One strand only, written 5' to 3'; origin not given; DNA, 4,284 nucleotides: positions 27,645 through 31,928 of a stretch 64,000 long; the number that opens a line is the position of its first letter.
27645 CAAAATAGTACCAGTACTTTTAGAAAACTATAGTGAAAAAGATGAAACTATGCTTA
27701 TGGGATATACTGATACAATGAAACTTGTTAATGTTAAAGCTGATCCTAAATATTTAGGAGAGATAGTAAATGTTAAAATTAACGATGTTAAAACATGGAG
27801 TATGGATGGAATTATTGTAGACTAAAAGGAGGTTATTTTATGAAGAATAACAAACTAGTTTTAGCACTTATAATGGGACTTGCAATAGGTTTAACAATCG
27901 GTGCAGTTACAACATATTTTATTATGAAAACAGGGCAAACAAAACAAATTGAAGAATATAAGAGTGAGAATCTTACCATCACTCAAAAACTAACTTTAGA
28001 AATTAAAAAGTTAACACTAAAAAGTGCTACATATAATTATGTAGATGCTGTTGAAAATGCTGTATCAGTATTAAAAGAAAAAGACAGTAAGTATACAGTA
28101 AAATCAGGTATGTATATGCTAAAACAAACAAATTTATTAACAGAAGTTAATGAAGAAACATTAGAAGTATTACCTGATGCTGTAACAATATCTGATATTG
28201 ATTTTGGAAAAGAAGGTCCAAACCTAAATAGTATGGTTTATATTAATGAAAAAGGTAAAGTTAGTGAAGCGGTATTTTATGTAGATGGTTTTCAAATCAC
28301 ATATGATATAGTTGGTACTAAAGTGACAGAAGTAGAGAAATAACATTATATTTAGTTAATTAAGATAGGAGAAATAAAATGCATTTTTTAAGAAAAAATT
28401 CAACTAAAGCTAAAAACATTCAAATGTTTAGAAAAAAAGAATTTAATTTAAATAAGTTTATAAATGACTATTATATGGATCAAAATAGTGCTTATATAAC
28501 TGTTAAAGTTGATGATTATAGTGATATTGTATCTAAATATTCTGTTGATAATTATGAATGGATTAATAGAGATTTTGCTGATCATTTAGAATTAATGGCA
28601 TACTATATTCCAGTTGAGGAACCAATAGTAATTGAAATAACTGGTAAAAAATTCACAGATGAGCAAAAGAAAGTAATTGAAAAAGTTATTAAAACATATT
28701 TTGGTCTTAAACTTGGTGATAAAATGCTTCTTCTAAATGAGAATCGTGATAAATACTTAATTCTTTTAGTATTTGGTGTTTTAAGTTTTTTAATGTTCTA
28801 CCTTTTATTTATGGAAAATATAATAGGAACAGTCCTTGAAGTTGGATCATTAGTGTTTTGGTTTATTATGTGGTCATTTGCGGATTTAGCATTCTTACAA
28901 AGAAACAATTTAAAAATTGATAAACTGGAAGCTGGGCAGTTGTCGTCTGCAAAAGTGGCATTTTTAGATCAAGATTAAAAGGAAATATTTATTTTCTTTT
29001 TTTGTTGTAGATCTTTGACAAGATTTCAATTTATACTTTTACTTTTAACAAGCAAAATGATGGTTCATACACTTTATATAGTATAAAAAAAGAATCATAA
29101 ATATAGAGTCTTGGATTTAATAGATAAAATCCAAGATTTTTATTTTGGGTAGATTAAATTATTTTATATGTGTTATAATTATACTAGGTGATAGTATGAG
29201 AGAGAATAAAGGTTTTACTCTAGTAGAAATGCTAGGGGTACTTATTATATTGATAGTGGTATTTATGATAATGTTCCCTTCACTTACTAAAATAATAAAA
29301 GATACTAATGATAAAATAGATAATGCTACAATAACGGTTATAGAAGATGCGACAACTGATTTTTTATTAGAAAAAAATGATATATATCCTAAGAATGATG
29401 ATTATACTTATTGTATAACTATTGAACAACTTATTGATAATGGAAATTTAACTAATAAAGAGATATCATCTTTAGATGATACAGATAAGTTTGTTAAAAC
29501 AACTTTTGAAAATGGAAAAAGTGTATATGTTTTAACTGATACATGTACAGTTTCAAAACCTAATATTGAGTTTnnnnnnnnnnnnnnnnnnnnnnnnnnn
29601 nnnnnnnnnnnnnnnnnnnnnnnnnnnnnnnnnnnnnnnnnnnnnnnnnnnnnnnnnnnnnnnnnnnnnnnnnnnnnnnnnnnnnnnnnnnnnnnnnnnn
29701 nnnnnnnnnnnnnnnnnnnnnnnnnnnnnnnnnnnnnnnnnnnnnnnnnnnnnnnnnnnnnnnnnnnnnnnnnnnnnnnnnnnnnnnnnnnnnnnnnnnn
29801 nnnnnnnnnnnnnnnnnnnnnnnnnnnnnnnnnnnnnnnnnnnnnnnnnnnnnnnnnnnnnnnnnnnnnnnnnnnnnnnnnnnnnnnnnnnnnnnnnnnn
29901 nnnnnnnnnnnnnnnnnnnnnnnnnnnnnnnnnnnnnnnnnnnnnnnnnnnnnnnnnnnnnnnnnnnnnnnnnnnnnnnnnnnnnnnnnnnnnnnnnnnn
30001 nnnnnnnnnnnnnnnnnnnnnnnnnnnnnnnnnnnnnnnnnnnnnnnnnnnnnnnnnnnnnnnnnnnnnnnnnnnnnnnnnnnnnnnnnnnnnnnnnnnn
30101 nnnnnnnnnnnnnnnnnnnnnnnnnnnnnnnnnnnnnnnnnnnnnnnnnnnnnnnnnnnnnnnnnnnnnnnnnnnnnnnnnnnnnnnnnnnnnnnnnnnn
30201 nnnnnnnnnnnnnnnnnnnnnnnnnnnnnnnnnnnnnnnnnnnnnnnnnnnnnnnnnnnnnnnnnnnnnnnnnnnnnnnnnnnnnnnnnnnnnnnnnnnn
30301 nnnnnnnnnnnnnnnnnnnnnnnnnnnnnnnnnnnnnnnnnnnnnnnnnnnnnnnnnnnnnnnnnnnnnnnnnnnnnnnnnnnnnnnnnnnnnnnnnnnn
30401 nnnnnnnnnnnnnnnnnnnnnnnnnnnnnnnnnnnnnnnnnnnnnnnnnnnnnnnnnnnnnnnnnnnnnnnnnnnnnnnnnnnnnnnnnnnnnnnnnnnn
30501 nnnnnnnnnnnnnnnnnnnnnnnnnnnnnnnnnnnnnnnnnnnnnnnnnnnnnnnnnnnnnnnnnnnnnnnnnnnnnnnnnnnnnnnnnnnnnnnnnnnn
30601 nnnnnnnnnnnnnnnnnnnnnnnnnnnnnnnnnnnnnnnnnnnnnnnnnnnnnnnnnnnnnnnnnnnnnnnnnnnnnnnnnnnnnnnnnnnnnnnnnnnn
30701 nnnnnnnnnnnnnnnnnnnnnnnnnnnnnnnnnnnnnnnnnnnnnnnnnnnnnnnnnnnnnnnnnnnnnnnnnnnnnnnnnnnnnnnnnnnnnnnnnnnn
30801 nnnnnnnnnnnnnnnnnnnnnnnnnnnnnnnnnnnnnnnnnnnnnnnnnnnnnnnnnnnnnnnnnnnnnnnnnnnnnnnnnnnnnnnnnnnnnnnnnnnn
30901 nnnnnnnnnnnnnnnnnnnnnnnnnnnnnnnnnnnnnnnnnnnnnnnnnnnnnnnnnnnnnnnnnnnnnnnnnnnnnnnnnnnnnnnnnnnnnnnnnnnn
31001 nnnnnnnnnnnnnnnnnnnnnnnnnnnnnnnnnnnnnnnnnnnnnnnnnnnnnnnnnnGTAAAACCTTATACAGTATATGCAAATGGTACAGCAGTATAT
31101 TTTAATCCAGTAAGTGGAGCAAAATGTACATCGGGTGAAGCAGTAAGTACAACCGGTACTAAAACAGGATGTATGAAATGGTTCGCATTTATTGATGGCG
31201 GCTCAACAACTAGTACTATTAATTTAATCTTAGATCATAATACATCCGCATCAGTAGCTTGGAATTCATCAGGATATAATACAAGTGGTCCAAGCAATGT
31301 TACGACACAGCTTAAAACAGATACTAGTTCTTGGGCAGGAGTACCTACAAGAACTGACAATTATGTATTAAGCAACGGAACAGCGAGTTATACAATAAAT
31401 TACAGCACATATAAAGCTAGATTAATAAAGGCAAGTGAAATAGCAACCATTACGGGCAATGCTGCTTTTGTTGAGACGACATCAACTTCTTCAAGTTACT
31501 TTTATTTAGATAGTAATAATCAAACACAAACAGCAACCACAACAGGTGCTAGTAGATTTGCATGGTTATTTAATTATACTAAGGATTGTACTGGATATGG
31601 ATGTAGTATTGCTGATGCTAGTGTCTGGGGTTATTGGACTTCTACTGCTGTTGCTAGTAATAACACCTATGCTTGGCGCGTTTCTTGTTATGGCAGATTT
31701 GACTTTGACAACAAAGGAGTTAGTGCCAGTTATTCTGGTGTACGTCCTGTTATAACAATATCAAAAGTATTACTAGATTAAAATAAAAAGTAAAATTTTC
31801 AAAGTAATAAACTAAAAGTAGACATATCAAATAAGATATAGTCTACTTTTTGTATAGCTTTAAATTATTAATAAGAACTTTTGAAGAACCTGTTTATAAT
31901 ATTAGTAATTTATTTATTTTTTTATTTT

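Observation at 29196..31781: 861-aa type IV prepilin fused to about six Ig-like repeats and a lectin-like tip (pilin-adhesin chimera)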

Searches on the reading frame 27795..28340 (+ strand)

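Call 7: search_protein_families(library=pfam, proteins=[window:27795-28340:+], max_evalue=0.1)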
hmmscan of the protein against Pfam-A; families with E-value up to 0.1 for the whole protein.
window:27795-28340:+ (182 aa): 2 families
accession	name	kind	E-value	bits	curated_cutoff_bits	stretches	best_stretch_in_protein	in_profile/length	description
PF17214.9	KH_TffA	-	0.0062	16.9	22.6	1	114-158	3-43/68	Transcription termination factor FttA, KH domain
PF10247.14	Romo1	-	0.071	14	27.6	0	21-45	6-31/66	Reactive mitochondrial oxygen species modulator 1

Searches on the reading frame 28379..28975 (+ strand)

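Call 7: search_protein_families(library=pfam, proteins=[window:28379-28975:+], max_evalue=0.1)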
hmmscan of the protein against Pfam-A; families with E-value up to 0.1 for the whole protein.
window:28379-28975:+ (199 aa): 1 family
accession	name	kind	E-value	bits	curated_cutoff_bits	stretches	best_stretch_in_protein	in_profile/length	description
PF02773.21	S-AdoMet_synt_C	-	0.015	15.7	25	1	62-126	55-120/138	S-adenosylmethionine synthetase, C-terminal domain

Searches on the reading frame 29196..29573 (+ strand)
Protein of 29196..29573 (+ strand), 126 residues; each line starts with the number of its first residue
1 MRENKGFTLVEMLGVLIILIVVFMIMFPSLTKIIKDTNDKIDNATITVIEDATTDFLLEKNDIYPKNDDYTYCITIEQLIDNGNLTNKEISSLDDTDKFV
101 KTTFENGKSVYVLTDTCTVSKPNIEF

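Call 56: search_solved_structures(query=window:29196-29573:+, max_evalue=10, show_alignments=2)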
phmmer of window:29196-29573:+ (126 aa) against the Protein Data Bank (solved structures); distinct sequences matched with E-value up to 10: 4.
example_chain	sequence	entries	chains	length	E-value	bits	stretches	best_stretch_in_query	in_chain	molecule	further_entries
6xxd_A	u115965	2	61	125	0.41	14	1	7-47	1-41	PilA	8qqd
9egp_A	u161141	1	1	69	0.5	13.7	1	1-31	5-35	Geopilin domain 1 protein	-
7tgg_A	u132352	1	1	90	0.59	13.5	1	1-32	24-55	Geopilin domain 1 protein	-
7s5l_A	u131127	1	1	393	0.75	13.2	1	57-121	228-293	Cembrene A synthase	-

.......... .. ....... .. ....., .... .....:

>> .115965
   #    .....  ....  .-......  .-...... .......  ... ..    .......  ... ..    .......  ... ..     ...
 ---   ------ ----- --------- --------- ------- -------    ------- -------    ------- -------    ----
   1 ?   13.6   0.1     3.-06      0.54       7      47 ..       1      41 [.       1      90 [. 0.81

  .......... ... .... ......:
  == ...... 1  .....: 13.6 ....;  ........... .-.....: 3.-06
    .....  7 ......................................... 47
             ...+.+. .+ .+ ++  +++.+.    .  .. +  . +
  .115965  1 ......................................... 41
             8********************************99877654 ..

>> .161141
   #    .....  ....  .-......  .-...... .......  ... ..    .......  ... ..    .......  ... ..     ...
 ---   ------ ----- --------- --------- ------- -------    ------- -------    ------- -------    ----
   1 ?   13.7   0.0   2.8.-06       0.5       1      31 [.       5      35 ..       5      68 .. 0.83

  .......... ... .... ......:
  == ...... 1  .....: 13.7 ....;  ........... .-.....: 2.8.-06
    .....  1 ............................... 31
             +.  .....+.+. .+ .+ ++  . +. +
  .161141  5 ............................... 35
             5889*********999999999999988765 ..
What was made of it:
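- On Type IV pilin (class III signal peptide): No solved pilin matched beyond alpha1 by sequence (call 56).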

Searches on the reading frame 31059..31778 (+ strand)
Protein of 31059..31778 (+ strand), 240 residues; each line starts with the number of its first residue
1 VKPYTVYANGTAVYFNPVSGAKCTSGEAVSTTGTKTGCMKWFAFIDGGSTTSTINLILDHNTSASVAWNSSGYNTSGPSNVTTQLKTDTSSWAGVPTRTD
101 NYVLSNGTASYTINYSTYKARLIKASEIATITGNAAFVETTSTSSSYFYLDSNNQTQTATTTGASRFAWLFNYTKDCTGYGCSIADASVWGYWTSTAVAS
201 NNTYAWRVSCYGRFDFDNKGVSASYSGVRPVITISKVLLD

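Call 21: search_protein_families(library=pfam, proteins=[window:31059-31778:+], max_evalue=10)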
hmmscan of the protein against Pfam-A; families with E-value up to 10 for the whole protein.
window:31059-31778:+ (240 aa): 3 families
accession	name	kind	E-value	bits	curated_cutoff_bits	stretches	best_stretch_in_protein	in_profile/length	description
PF19789.6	DUF6273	-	0.0015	18.9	23.5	1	122-235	57-171/172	Domain of unknown function (DUF6273)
PF11393.14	T4BSS_DotI_IcmL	-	0.003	17.5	27.7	1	101-165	50-118/180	Type-IV b secretion system, inner-membrane complex component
PF07603.17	Lcl_C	-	1.3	9.7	34.9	0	184-230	78-115/117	Lcl C-terminal domain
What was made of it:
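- On DUF6273 (PF19789), C-type-lectin-like fold: 18.9 bits against 23.5 (call 21).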

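Call 22: search_solved_structures(query=window:31059-31778:+, max_evalue=10, show_alignments=2)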
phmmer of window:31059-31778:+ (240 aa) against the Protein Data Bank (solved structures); distinct sequences matched with E-value up to 10: 1.
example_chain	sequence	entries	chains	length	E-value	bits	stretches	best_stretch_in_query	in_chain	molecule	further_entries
6yw5_11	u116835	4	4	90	1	12.4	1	62-106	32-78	37S ribosomal protein mrp10, mitochondrial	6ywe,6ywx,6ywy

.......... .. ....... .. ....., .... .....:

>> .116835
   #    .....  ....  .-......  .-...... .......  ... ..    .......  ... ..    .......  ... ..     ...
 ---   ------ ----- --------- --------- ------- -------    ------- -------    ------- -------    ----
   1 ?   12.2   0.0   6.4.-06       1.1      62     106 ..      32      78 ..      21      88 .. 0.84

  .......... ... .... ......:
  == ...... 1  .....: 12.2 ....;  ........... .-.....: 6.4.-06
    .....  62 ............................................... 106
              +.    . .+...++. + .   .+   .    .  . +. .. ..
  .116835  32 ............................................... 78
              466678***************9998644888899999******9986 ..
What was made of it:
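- Tried and rejected: Sequence search of the tip and of the pilin module against the PDB: nothing beyond alpha1 matches (calls 22, 56).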

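Call 23: find_homologous_proteins(query=window:31059-31778:+, max_evalue=0.001)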
Query window:31059-31778:+ (240 aa): 1722 proteins with E <= 0.001 among 2326 candidates; the best 120 are listed.
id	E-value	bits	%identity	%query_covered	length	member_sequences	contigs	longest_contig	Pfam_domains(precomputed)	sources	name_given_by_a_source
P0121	2.4e-103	363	75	99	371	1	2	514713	PF07963.18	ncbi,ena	-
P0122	5.7e-101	355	73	97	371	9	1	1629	PF19789.7,PF07963.18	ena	-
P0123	2.0e-100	353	72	98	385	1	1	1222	PF07963.18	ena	-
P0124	5.6e-100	352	73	97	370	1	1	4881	PF07963.18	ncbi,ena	-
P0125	6.6e-99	348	70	100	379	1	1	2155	PF07963.18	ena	-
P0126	1.2e-98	348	73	97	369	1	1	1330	PF19789.7,PF07963.18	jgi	-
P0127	1.7e-98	347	73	97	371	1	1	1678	PF07963.18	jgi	jgi:type IV pilus assembly protein PilA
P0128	2.6e-98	346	73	97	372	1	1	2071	PF07963.18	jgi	jgi:type IV pilus assembly protein PilA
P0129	3.5e-98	346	69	98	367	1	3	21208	PF07963.18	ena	-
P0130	4.5e-98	346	69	98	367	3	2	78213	PF07963.18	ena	-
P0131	1.2e-97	344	73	97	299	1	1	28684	-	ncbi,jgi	-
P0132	2.2e-97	343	72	97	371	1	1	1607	PF07963.18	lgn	-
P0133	2.5e-97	343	73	97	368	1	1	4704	PF19789.7,PF07963.18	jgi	-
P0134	3.7e-97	343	69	97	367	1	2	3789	PF07963.18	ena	-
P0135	2.7e-96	340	71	97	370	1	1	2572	PF07963.18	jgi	jgi:type IV pilus assembly protein PilA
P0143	2.6e-94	333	71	97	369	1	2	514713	PF19789.7,PF07963.18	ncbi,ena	-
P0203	1.2e-83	298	62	98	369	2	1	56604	PF19789.7,PF07963.18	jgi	jgi:prepilin-type N-terminal cleavage/methylation domain-containing protein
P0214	3.2e-80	287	60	97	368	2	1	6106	PF19789.7,PF07963.18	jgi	jgi:type IV pilus assembly protein PilA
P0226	5.6e-74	267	68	83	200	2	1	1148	PF19789.7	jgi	jgi:hypothetical protein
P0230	1.7e-71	259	54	100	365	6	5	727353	PF19789.7,PF07963.18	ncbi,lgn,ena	-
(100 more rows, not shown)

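Call 34: predict_structure(alignment_id=A2)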
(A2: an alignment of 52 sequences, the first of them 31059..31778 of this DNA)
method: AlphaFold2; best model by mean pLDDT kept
length: 240 residues; sequences in the alignment: 52
mean_pLDDT: 96.2   pTM: 0.92
mean pLDDT of the five models: 96.2, 95.8, 95.6, 95.5, 95.0
residues with pLDDT >= 90: 227; 70-90: 9; 50-70: 4; < 50: 0
segments of 3 or more residues with pLDDT < 50: none
pLDDT, mean of each block of 10 residues (from residue 1): 93 98 97 97 98 98 94 94 98 98 97 98 99 98 98 98 98 97 95 97 96 89 86 97
secondary structure, 60 per line:
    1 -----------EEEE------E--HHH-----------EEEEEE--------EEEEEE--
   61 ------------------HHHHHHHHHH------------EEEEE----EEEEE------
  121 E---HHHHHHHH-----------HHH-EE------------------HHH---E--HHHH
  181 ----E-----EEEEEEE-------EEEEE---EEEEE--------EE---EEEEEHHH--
elements in order: E12-15 E39-44 E53-58 H79-88 E101-105 E110-114 H125-132 H177-180 E191-197 E205-209 E213-217 E231-235
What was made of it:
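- AF2 pLDDT 96.2 (call 34).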

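Call 38: fold_search(model_id=the predicted structure, library=pdb)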
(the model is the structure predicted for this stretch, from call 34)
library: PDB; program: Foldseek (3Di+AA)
matches with E <= 10: 107; with E <= 0.001: 0
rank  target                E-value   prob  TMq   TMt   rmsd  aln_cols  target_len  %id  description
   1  9qa6                  2.1e-03  0.63  0.30  0.11  13.0       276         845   14  Cryo-EM structure of Thomasclavelia ramosa IgA peptidase (IgAse) active site mutant (S32-N876) (released 2025-06-25)
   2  6o6l_C                2.1e-01  0.07  0.24  0.16  19.8       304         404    9  The Structure of EgtB(Cabther) in complex with Hercynine (released 2019-07-31)
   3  6qkj_B                2.2e-01  0.08  0.25  0.17  19.2       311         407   11  EgtB from Chloracidobacterium thermophilum, a type II sulfoxide synthase in complex with N,N,N-trimethyl-histidine (released 2019-03-27)
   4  6o6m_C                2.8e-01  0.07  0.24  0.16  19.6       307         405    9  The Structure of EgtB (Cabther) (released 2019-07-31)
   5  6qki_D                3.0e-01  0.07  0.25  0.17  19.2       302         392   10  Native structure of EgtB from Chloracidobacterium thermophilum, a type II sulfoxide synthase (released 2019-03-27)
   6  6qkj_A                3.6e-01  0.06  0.25  0.16  19.1       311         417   10  EgtB from Chloracidobacterium thermophilum, a type II sulfoxide synthase in complex with N,N,N-trimethyl-histidine (released 2019-03-27)
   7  6o6m_D                4.4e-01  0.04  0.22  0.15  18.9       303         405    9  The Structure of EgtB (Cabther) (released 2019-07-31)
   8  8qf6_A                6.4e-01  0.04  0.22  0.15  18.9       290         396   11  Sulfoxide synthase from Chloracidobacterium thermophilum, EgtB type II, in complex with iron and trimethylhistidine (released 2024-09-11)
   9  6o6m_B                6.4e-01  0.04  0.23  0.15  19.8       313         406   10  The Structure of EgtB (Cabther) (released 2019-07-31)
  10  8qf6_C                6.8e-01  0.04  0.23  0.15  19.7       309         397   11  Sulfoxide synthase from Chloracidobacterium thermophilum, EgtB type II, in complex with iron and trimethylhistidine (released 2024-09-11)
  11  6qki_A                7.7e-01  0.04  0.25  0.17  18.8       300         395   12  Native structure of EgtB from Chloracidobacterium thermophilum, a type II sulfoxide synthase (released 2019-03-27)
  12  6qki_B                8.2e-01  0.04  0.25  0.17  18.1       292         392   11  Native structure of EgtB from Chloracidobacterium thermophilum, a type II sulfoxide synthase (released 2019-03-27)
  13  8qf6_B                8.2e-01  0.04  0.24  0.16  19.4       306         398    9  Sulfoxide synthase from Chloracidobacterium thermophilum, EgtB type II, in complex with iron and trimethylhistidine (released 2024-09-11)
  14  1yu0                  8.7e-01  0.03  0.21  0.15  16.0       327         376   13  Major Tropism Determinant P1 Variant (released 2005-09-20)
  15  6o6l_D                9.9e-01  0.03  0.23  0.15  18.9       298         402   11  The Structure of EgtB(Cabther) in complex with Hercynine (released 2019-07-31)
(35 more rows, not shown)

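Call 40: search_protein_families(library=pfam, alignment_id=A2, max_evalue=0.01)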
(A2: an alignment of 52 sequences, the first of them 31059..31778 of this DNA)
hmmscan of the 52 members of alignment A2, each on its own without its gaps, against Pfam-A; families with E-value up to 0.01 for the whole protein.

A. member 1, window:31059-31778:+ (240 aa): 2 families
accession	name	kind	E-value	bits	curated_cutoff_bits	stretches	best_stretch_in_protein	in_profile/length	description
PF19789.6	DUF6273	-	0.0015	18.9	23.5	1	122-235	57-171/172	Domain of unknown function (DUF6273)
PF11393.14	T4BSS_DotI_IcmL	-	0.003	17.5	27.7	1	101-165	50-118/180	Type-IV b secretion system, inner-membrane complex component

B. families by the number of members that match (of 52 scanned): 4 families
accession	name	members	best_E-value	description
PF07963.17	N_methyl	42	2.2e-08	Prokaryotic N-terminal methylation motif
PF19789.6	DUF6273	7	0.00012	Domain of unknown function (DUF6273)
PF11393.14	T4BSS_DotI_IcmL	6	0.00036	Type-IV b secretion system, inner-membrane complex component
PF11558.13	HET-s_218-289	1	0.0065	Het-s 218-289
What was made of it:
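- On DUF6273 (PF19789), C-type-lectin-like fold: 7 of 52 family members reach E<=0.01 (call 40).
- The Pfam DUF6273 hit is subthreshold (calls 21, 40).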

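Call 59: search_protein_representatives(protein=window:31059-31778:+)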
Query: 240 residues. Proteins with E-value up to 0.001 (for the whole library): 1203; up to 1e-10: 838; up to 1e-30: 229. The best 150 are listed.
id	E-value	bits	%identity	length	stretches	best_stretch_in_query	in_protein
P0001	5.5e-150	513.9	100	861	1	1-240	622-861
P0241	9.7e-139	477.1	48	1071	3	6-236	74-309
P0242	4.3e-113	393.2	44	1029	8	120-238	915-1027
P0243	9.5e-100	349.5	72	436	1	5-238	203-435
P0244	6.7e-95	333.6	46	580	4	3-95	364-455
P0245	6.8e-94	330.3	48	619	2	6-237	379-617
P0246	1.8e-93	329.0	46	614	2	6-239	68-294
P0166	1.4e-90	319.5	66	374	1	3-236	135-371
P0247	3.9e-90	318.0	46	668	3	1-237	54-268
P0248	2.8e-89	315.2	47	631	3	4-237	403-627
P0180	4.8e-89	314.5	69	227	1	13-237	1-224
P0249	5.5e-89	314.3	49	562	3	7-236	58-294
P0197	1.1e-85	303.5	65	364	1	3-237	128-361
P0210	1.2e-82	293.6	64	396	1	5-237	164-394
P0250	3.5e-82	292.0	61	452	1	3-239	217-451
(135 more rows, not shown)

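Call 64: fold_search(model_id=the predicted structure, library=viral)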
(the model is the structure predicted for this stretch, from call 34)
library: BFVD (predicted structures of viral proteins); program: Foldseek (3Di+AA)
matches with E <= 10: 92; with E <= 0.001: 4
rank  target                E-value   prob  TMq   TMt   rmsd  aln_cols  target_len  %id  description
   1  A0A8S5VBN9            2.5e-05  1.00  0.45  0.34   8.1       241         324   14  DUF6273 domain-containing protein [Myoviridae sp. ctbEa13]
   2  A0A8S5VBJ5            4.6e-05  1.00  0.46  0.43  11.4       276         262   12  ATP-binding sugar transporter [Myoviridae sp. ctbEa13]
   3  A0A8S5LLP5            9.2e-05  1.00  0.48  0.18   8.4       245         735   17  Interferon alpha/beta receptor 1, Interferon I interferon signaling complex [Siphoviridae sp. ctvok7]
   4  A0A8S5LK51            2.7e-04  1.00  0.53  0.36   7.1       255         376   13  DUF6273 domain-containing protein [Siphoviridae sp. ctnhN1]
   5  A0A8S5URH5            2.7e-03  0.98  0.41  0.32  10.9       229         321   14  Uncharacterized protein [Myoviridae sp. ctsIb3]
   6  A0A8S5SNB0            2.9e-03  0.99  0.36  0.51   6.7       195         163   11  DUF6273 domain-containing protein [Siphoviridae sp. ctCb814]
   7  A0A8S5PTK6            3.1e-03  0.99  0.44  0.26   6.9       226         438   17  Uncharacterized protein [Myoviridae sp. ctzS633]
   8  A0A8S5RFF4            4.2e-03  0.93  0.37  0.18   9.3       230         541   10  Uncharacterized protein [virus sp. ctQmo6]
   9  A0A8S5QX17            7.9e-03  0.90  0.43  0.19  13.0       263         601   13  Concanavalin A-like lectin/glucanase superfamily protein [Siphoviridae sp. ctcuE16]
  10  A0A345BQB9            2.8e-02  0.87  0.41  0.49   9.6       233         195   14  (no name in the UniProt tables at hand)
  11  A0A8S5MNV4            2.9e-02  0.96  0.44  0.51   5.2       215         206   15  DUF6273 domain-containing protein [Myoviridae sp. ctI7W9]
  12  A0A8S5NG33            3.6e-02  0.77  0.40  0.23   8.3       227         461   15  Receptor Binding Protein [Siphoviridae sp. ctHEr2]
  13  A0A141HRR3            4.9e-02  0.77  0.48  0.10   8.2       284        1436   12  (no name in the UniProt tables at hand)
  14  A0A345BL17            5.2e-02  0.38  0.34  0.29   7.6       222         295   12  (no name in the UniProt tables at hand)
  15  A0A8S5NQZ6            1.1e-01  0.54  0.47  0.22   8.1       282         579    8  Tail sheath protein [Myoviridae sp. ctj3P51]
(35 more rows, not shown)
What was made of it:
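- On DUF6273 (PF19789), C-type-lectin-like fold: BFVD: DUF6273 proteins on top, E=2.5e-5 to 2.7e-4, probability 1.0, TM 0.45-0.53 (call 64).
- Closest known: DUF6273 receptor-binding domains of gut phages. Same: The closest structural matches to the tip module (calls 38, 64).
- Top BFVD hits are DUF6273 phage proteins (E=2.5e-5, probability 1.0, TM 0.45-0.53) and receptor-binding proteins (call 64).
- Tried and rejected: The viral library was more informative (call 64).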

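Call 69: find_related_loci(query=A2, collection=viral_contigs, flank=6000)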
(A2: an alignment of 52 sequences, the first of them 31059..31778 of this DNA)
Query A2 (240 aa) in viral_contigs; peptide patterns used: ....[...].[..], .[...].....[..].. (x = any residue, [..] = any of these).
40 stretches matched a pattern, but none encodes a relative of the query by tblastn (E <= 1e-3).
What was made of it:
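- Closest known: DUF6273 receptor-binding domains of gut phages. Different: No close relatives were found in IMG/VR by pattern scan (call 69).
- Tried and rejected: Scan of IMG/VR for tip relatives: none (call 69).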
